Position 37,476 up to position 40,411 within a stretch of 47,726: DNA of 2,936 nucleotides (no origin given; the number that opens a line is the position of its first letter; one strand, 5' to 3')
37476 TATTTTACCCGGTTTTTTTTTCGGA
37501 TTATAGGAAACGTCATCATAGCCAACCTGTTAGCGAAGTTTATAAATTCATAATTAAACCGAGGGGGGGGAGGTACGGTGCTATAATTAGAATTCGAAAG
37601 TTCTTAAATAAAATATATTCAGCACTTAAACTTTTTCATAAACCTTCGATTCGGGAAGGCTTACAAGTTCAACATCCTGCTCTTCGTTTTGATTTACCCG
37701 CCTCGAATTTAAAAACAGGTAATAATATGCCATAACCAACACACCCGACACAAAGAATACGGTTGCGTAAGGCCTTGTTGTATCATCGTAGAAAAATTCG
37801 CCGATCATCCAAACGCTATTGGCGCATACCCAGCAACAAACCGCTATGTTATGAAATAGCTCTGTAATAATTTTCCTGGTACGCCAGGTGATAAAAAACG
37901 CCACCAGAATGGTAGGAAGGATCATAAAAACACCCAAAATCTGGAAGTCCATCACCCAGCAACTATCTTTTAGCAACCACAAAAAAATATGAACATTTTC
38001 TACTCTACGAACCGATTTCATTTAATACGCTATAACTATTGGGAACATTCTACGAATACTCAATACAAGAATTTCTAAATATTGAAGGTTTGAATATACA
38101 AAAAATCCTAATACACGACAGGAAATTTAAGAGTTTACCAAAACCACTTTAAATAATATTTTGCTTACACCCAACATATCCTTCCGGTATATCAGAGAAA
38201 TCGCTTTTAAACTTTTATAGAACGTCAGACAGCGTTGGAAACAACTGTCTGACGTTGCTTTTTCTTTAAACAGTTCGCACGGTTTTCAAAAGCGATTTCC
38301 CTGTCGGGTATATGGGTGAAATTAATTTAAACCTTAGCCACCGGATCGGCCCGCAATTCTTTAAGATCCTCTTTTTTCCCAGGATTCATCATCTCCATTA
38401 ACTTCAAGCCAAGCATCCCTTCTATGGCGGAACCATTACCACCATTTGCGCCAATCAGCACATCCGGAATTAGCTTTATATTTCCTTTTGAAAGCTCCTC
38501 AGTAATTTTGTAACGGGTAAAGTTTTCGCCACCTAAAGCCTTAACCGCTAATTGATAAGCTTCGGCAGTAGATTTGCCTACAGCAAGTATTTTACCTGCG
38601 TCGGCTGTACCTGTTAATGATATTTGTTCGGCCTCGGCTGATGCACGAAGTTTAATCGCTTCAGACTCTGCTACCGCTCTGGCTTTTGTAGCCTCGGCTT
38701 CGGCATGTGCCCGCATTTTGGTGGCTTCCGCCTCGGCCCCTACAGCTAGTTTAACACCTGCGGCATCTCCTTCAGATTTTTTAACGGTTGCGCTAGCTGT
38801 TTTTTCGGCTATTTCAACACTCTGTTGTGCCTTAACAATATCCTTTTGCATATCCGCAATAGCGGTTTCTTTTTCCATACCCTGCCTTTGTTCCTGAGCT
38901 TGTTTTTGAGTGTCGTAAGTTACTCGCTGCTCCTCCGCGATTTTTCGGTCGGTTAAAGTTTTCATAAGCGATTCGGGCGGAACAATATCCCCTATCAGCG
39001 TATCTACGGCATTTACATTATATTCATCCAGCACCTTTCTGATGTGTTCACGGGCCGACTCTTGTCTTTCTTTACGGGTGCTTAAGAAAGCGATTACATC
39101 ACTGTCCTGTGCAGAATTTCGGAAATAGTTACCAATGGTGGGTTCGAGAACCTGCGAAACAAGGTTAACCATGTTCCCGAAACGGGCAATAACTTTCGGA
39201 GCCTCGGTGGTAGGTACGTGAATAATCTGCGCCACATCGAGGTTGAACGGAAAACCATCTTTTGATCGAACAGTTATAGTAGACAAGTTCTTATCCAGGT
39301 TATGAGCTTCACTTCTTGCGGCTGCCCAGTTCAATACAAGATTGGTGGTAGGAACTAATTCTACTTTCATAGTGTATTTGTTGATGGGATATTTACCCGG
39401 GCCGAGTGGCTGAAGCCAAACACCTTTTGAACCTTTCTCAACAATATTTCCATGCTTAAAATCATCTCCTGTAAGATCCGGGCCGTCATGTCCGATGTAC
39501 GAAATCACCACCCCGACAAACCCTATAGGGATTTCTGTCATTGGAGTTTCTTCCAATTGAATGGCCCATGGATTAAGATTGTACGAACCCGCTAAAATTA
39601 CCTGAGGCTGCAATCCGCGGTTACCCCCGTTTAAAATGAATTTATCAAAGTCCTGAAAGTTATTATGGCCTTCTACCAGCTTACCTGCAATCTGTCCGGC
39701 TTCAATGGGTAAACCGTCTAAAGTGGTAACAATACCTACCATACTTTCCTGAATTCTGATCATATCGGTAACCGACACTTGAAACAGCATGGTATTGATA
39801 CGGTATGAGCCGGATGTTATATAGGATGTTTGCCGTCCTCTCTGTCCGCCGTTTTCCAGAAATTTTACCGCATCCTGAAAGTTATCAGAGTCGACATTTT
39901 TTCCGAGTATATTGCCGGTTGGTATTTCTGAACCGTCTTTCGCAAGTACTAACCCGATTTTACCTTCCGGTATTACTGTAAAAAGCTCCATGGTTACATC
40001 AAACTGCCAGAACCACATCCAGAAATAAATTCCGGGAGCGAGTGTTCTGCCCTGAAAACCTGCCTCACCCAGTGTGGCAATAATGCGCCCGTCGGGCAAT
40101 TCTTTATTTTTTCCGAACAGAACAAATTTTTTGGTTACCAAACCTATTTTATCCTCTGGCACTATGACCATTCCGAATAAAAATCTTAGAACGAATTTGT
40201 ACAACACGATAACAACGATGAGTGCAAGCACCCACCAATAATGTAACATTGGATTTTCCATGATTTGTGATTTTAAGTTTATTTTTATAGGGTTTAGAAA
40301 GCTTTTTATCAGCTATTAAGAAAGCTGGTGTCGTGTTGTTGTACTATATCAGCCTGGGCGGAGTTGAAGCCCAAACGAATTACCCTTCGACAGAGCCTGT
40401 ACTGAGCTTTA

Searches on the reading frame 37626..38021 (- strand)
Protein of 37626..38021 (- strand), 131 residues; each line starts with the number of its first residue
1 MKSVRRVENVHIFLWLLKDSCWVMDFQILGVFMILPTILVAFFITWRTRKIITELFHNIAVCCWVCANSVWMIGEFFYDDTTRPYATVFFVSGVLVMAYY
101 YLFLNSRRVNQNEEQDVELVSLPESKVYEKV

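Call 28: search_protein_families(library=pfam, proteins=[window:37626-38021:-], max_evalue=0.001)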
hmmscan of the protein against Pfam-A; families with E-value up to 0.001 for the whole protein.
window:37626-38021:- (131 aa): 0 families

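Call 48: find_homologous_proteins(query=window:37626-38021:-, max_evalue=0.00001)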
Query window:37626-38021:- (131 aa): 144 proteins with E <= 0.00001 among 149 candidates; the best 120 are listed.
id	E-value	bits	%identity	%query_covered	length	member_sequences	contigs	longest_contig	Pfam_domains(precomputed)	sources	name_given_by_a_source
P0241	4.2e-67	242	82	100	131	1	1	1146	-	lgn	-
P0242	7.6e-65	235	79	100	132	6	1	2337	-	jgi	jgi:hypothetical protein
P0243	2.9e-60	220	76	96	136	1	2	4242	-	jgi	jgi:hypothetical protein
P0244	4.3e-60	220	77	100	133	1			-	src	-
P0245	1.9e-59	218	74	100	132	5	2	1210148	-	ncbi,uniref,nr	ncbi:hypothetical protein ACFSJU_12300 [Paradesertivirga mongoliensis]|uniref:Uncharacterized protei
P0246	1.0e-55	205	74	89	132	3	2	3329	-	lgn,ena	-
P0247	2.5e-55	204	66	95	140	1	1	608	-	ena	-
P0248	3.6e-55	204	76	89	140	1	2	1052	-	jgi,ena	jgi:hypothetical protein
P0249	5.1e-55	203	67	100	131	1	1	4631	-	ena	-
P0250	3.2e-53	197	64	95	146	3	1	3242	-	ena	-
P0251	3.5e-53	197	73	85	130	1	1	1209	-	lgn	-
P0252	5.0e-52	193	66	89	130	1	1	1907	-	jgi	jgi:hypothetical protein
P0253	7.3e-52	193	65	97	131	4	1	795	-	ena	-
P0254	2.5e-50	188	64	95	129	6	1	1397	-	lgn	-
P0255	2.0e-49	185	64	90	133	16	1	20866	-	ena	-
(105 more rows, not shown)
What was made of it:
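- The 131-aa gene inside the interval has Sphingobacteriaceae-type homologs (call 48).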

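Call 49: find_encoding_contigs(protein=P0245, flank=10000, max_places=3)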
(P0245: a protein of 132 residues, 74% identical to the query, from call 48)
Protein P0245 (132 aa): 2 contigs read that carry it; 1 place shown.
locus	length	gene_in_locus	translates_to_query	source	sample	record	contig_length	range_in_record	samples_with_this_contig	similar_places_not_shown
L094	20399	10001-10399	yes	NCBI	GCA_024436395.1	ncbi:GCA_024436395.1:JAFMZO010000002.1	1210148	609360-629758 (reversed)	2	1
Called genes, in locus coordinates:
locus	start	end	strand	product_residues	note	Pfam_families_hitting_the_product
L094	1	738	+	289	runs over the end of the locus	PF01551:Peptidase_M23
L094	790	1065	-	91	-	PF00392:GntR (weak)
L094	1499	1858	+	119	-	-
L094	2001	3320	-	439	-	PF05448:AXE1, PF01738:DLH (weak)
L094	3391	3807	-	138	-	-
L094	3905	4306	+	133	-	-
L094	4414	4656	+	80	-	-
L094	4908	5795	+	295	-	PF23678:YqhI, PF02129:Peptidase_S15 (faint), PF07859:Abhydrolase_3 (faint), PF01738:DLH, PF00326:Peptidase_S9 (faint), PF08840:BAAT_C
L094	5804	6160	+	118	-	PF00903:Glyoxalase, PF19581:Glyoxalase_7 (weak)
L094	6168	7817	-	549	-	PF13229:Beta_helix (faint), PF00295:Glyco_hydro_28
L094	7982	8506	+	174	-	PF14352:DUF4402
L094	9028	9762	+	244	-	-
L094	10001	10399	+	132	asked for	-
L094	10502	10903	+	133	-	PF03544:TonB_C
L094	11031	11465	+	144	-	PF11396:PepSY_like (faint)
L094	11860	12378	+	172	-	-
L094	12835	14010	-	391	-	PF10509:GalKase_gal_bdg, PF00288:GHMP_kinases_N, PF08544:GHMP_kinases_C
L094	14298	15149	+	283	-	PF03741:TerC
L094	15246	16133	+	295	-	PF01522:Polysacc_deac_1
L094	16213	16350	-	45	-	-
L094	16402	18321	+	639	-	PF01182:Glucosamine_iso, PF02585:PIG-L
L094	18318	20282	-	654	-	PF00501:AMP-binding, PF23562:AMP-binding_C_3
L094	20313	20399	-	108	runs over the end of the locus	PF01521:Fe-S_biosyn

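Call 50: find_encoding_contigs(protein=P0243, flank=5000, max_places=3)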
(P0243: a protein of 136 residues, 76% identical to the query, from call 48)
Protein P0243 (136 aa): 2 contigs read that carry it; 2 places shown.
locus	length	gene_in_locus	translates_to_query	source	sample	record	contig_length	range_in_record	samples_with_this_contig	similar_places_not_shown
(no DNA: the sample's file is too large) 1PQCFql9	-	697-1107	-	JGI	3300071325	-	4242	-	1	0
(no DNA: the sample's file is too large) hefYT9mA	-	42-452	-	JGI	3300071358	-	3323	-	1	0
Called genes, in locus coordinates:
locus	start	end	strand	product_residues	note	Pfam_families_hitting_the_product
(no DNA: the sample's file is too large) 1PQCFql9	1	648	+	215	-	?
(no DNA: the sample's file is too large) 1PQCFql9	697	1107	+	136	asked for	-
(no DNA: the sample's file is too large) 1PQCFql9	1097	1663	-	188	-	PF00188:CAP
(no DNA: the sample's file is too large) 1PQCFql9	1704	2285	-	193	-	-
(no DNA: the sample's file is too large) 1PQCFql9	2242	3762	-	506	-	PF01676:Metalloenzyme, PF06415:iPGM_N, PF01663:Phosphodiest (weak)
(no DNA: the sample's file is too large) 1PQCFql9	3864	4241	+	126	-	?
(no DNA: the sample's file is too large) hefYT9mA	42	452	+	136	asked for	-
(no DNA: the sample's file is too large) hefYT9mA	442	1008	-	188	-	PF00188:CAP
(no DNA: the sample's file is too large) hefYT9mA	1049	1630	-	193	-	-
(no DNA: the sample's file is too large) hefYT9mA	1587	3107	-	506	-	PF01676:Metalloenzyme, PF06415:iPGM_N, PF01663:Phosphodiest (weak)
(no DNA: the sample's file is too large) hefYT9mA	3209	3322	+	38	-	?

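Call 74: find_encoding_contigs(protein=P0241, flank=3000, max_places=3)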
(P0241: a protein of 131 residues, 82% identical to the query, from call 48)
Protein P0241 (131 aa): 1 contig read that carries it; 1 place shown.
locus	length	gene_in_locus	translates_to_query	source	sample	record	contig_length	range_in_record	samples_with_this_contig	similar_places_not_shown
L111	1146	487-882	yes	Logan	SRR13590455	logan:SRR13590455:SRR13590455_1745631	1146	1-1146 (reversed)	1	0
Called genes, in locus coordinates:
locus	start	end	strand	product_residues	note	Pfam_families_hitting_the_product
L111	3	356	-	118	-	?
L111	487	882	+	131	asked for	-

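Call 75: find_encoding_contigs(protein=P0242, flank=3000, max_places=3)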
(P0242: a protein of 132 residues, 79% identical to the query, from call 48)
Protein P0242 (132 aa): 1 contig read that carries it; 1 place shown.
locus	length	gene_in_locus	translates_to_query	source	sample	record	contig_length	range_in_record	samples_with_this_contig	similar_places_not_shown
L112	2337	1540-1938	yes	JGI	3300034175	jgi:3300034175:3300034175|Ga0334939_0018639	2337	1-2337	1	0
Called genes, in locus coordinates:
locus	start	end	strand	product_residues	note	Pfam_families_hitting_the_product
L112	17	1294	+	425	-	PF00593:TonB_dep_Rec_b-barrel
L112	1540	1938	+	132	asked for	-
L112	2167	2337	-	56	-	?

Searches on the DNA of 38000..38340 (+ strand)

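Call 43: search_rna_families(source=window, start=38000, end=38340, threshold=evalue, max_evalue=10)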
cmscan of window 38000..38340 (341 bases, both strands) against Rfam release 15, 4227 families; matches with E-value up to 10: 5.
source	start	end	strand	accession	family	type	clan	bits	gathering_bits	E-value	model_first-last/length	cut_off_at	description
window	38221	38256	-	RF00130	mir-192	Gene; miRNA;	-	18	54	0.14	20-56/76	no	mir-192/215 microRNA precursor family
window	38194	38288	-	RF02431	SpF22_sRNA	Gene; sRNA;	-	17.4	55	0.45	1-140/140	no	Streptococcus sRNA SpF22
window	38222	38255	-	RF01024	mir-944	Gene; miRNA;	-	14.7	100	8.9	1-88/88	no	mir-944 microRNA precursor family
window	38211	38274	-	RF02067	STnc310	Gene; sRNA;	-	13.6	40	6.2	1-61/61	no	Salmonella enterica sRNA STnc310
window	38223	38254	-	RF00658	mir-21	Gene; miRNA;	-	11.8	52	9.4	1-72/72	no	mir-21 microRNA precursor family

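Call 46: search_dna_similar(query=window:38186-38312:+, collection=plasmids, mode=distant, max_evalue=10, max_rows=15)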
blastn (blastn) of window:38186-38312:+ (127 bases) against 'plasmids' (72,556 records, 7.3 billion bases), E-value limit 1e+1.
Records with a match: 131; places in all: 136; records where one place covers at least 80% of the query: 0.
Best place of each record, by identity: 90-95% 1; 80-90% 130.
By first word of the organism name: Enterococcus 127; Borrelia 2; Vibrio 1; Yoonia 1.
By predicted mobility (MOB-suite, as given by PLSDB): mobilizable 123; non-mobilizable 8.
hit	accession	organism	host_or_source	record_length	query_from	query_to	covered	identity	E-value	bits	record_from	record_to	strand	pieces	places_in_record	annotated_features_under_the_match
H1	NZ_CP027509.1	Enterococcus faecium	Homo sapiens,not_blood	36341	74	106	26%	88.2%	3e-1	41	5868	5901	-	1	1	none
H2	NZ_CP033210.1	Enterococcus faecium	Homo sapiens,urine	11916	74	106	26%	88.2%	3e-1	41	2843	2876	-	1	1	none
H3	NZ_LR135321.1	Enterococcus faecium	-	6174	74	106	26%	88.2%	3e-1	41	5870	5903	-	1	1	none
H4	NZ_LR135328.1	Enterococcus faecium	-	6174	74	106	26%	88.2%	3e-1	41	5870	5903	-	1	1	none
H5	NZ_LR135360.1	Enterococcus faecium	-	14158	74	106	26%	88.2%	3e-1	41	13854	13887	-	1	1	none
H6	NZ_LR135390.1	Enterococcus faecium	-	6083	74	106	26%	88.2%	3e-1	41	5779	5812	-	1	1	none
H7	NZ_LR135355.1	Enterococcus faecium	-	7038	74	106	26%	88.2%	3e-1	41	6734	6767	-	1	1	none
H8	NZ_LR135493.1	Enterococcus faecium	-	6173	74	106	26%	88.2%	3e-1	41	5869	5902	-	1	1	none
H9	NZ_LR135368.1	Enterococcus faecium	-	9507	74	106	26%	88.2%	3e-1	41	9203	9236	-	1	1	none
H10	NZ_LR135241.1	Enterococcus faecium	-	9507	74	106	26%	88.2%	3e-1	41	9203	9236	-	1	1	none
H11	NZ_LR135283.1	Enterococcus faecium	-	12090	74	106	26%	88.2%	3e-1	41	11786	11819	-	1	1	none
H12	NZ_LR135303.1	Enterococcus faecium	-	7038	74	106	26%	88.2%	3e-1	41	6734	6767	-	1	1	none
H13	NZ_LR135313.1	Enterococcus faecium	-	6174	74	106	26%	88.2%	3e-1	41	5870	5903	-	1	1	none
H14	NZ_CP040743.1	Enterococcus faecium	Homo sapiens,urine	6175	74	106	26%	88.2%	3e-1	41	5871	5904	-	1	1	none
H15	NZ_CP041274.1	Enterococcus faecium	Homo sapiens,feces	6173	74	106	26%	88.2%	3e-1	41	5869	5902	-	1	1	none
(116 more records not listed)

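Call 47: search_dna_similar(query=window:38186-38312:+, collection=phages, mode=distant, max_evalue=10, max_rows=15)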
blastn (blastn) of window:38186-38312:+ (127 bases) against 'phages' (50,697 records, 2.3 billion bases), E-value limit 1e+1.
Records with a match: 3; places in all: 3; records where one place covers at least 80% of the query: 0.
Best place of each record, by identity: 80-90% 3.
By first word of the organism name: Bacteriophage 1; Rhodococcus 1; uncultured 1.
By host as written in the record: - 2; Rhodococcus equi NRRL B-16538 1.
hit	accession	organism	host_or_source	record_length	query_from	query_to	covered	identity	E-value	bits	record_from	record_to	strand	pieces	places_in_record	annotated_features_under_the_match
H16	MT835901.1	Bacteriophage sp.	human fecal samples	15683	36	71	28%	83.3%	4e+0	36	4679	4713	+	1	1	record has no annotation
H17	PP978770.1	Rhodococcus phage Francesca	Rhodococcus equi NRRL B-16538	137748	29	61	26%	84.8%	1e+0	38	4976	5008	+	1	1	9: membrane protein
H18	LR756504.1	uncultured phage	metagenomic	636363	14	41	22%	89.3%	1e+0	38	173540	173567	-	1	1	record has no annotation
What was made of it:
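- Tried and rejected: BLASTN of B against plasmids and phages gave only chance fragments, E 0.3-4 (calls 46, 47).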

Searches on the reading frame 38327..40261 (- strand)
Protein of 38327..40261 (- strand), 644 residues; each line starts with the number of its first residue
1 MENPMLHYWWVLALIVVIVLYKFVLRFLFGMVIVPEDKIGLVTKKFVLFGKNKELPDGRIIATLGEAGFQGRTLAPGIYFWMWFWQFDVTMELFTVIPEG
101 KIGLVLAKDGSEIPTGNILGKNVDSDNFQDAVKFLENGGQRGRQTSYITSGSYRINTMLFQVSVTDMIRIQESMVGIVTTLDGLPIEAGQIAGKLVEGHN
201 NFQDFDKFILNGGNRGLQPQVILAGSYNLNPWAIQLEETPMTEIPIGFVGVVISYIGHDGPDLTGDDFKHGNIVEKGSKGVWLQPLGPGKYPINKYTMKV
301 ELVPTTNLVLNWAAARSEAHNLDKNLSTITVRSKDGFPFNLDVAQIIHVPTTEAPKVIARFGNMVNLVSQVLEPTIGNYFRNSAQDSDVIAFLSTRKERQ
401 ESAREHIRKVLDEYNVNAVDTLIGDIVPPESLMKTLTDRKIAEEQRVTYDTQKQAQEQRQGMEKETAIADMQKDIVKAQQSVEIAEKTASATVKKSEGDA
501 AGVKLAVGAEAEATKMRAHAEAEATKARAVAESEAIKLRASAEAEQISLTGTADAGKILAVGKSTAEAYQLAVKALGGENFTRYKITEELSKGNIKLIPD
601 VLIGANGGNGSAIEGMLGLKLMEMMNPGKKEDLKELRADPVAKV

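Call 13: find_encoding_contigs(protein=window:38327-40261:-, flank=10000, max_places=10)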
Protein window:38327-40261:- (644 aa): no gene with exactly this product is on record in the collection.

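Call 14: find_homologous_proteins(query=window:38327-40261:-, max_evalue=1e-50)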
Query window:38327-40261:- (644 aa): 8000 proteins with E <= 1e-50 among 8000 candidates; the best 120 are listed.
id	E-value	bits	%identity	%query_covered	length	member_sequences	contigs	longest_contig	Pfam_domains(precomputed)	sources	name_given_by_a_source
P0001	0.0e+0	1432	100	100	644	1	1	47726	PF01145.32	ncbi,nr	ncbi:MAG: flotillin family protein [Sphingobacteriaceae bacterium]|nr:flotillin family protein [Sphi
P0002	0.0e+0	1298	91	98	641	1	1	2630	PF01145.32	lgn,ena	-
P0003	0.0e+0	1291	90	98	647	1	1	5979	PF01145.32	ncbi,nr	ncbi:MAG: band 7 protein [Daejeonella sp.]|nr:band 7 protein [Daejeonella sp.]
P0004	0.0e+0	1277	89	98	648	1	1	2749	PF01145.32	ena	-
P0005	0.0e+0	1260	88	98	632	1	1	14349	PF01145.32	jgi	jgi:uncharacterized membrane protein YqiK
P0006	0.0e+0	1256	87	98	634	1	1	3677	PF01145.32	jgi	jgi:uncharacterized membrane protein YqiK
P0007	0.0e+0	1256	87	98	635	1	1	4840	PF01145.32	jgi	jgi:uncharacterized membrane protein YqiK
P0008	0.0e+0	1256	88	98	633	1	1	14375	PF01145.32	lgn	-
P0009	0.0e+0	1256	87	98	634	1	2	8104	PF01145.32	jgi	jgi:uncharacterized membrane protein YqiK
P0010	0.0e+0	1255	88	98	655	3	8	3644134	PF01145.32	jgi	jgi:uncharacterized membrane protein YqiK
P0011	0.0e+0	1255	88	98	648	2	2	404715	PF01145.32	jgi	-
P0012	0.0e+0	1254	88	98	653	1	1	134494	PF01145.32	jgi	jgi:uncharacterized membrane protein YqiK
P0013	0.0e+0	1253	88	98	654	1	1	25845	PF01145.32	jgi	jgi:uncharacterized membrane protein YqiK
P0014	0.0e+0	1253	88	98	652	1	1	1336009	PF01145.32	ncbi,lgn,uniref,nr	ncbi:SPFH domain-containing protein [Pedobacter sandarakinus]|uniref:SPFH domain-containing protein 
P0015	0.0e+0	1253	88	98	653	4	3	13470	PF01145.32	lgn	-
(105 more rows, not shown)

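Call 15: find_encoding_contigs(protein=P0003, flank=6000, max_places=3)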
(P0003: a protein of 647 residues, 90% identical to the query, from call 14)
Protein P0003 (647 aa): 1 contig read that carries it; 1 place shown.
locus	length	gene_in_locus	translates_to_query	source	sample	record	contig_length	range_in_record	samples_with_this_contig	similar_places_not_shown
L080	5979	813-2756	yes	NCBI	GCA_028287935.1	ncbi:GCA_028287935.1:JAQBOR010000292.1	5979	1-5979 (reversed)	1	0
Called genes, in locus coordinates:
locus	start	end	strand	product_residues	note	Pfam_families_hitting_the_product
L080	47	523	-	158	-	PF11695:DUF3291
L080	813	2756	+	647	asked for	PF01145:Band_7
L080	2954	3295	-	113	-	PF04237:YjbR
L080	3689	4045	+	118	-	PF00903:Glyoxalase, PF12681:Glyoxalase_2 (faint)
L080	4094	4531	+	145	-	PF00903:Glyoxalase, PF06983:3-dmu-9_3-mt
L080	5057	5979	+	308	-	?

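Call 16: find_encoding_contigs(protein=P0005, flank=6000, max_places=3)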
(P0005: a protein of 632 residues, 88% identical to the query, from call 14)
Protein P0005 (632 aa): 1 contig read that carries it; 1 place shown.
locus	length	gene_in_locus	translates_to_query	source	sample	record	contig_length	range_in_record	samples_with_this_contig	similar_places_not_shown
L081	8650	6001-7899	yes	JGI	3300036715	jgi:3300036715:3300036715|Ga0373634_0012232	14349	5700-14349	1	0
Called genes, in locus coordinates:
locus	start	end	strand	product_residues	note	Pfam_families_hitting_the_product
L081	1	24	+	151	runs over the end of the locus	PF09917:DUF2147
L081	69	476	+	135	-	PF13673:Acetyltransf_10, PF00583:Acetyltransf_1, PF13508:Acetyltransf_7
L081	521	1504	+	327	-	PF20329:DUF6624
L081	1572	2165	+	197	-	PF06736:TMEM175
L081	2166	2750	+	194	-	-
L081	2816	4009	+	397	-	-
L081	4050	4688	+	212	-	PF02698:DUF218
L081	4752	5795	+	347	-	-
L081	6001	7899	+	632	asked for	PF01145:Band_7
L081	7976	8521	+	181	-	PF18933:PsbP_2 (weak), PF01789:PsbP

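Call 17: find_encoding_contigs(protein=P0002, flank=6000, max_places=3)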
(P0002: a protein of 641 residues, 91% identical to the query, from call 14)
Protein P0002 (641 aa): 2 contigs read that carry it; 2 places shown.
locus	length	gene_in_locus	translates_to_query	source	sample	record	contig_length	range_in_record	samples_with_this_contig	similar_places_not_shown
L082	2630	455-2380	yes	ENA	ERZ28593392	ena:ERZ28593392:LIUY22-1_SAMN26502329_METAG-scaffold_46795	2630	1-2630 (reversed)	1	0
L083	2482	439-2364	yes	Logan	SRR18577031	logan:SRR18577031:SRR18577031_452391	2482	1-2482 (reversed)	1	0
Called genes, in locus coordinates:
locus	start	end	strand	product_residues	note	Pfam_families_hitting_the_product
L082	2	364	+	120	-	?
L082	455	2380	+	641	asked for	PF01145:Band_7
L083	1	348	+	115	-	?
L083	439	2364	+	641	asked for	PF01145:Band_7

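Call 73: find_encoding_contigs(protein=P0001, flank=3000, max_places=10)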
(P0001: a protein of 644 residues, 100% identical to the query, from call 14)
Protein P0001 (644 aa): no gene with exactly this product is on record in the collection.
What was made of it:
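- On MITE (non-autonomous DDE-transposon derivative): The other contigs of the MAG were not accessible (calls 13, 73).
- Tried and rejected: Exact look-up of the window's own flotillin protein, to reach the source assembly, found nothing on record (calls 13, 73).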
